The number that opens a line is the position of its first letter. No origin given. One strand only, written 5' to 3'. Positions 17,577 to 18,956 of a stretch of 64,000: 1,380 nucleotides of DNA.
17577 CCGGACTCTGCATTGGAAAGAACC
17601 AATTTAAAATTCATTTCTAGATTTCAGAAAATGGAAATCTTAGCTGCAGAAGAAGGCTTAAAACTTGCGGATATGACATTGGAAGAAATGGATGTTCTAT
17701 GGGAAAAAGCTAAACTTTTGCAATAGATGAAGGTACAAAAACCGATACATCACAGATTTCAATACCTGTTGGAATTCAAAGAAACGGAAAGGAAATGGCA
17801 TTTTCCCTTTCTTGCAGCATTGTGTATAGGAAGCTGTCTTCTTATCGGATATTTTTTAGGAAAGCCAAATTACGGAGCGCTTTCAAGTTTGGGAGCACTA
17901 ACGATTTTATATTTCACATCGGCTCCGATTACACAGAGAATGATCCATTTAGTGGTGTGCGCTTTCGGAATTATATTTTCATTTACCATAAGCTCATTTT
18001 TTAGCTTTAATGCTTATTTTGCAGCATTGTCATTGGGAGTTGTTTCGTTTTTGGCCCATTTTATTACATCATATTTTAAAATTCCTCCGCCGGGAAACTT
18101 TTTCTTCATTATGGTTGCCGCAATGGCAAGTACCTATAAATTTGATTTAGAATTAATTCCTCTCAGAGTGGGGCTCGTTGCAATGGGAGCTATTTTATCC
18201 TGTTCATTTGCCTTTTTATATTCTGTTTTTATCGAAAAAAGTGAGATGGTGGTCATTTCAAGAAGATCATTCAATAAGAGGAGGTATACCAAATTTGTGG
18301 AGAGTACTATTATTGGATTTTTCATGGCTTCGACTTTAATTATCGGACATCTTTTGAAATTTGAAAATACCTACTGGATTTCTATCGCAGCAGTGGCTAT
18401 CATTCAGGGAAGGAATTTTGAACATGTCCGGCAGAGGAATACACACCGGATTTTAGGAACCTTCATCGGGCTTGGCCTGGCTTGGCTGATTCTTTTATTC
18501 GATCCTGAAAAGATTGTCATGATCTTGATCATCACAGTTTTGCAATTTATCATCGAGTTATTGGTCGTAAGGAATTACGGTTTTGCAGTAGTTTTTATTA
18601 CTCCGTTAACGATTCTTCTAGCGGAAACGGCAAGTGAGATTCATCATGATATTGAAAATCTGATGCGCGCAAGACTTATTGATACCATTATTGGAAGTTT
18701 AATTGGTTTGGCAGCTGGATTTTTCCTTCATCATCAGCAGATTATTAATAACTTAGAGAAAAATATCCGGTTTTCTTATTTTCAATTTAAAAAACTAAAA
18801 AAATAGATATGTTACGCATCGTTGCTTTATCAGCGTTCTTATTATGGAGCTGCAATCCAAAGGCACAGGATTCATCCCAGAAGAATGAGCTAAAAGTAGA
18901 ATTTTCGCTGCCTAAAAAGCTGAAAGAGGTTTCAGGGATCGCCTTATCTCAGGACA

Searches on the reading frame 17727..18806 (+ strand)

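Call 75: search_protein_families(library=pfam, proteins=[window:17727-18806:+], max_evalue=0.00001)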
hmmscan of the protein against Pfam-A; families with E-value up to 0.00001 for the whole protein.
window:17727-18806:+ (359 aa): 1 family
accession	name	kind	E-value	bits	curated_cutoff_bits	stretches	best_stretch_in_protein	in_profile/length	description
PF13515.12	FUSC_2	-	1e-29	103.7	25.6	1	204-329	3-125/126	Fusaric acid resistance protein-like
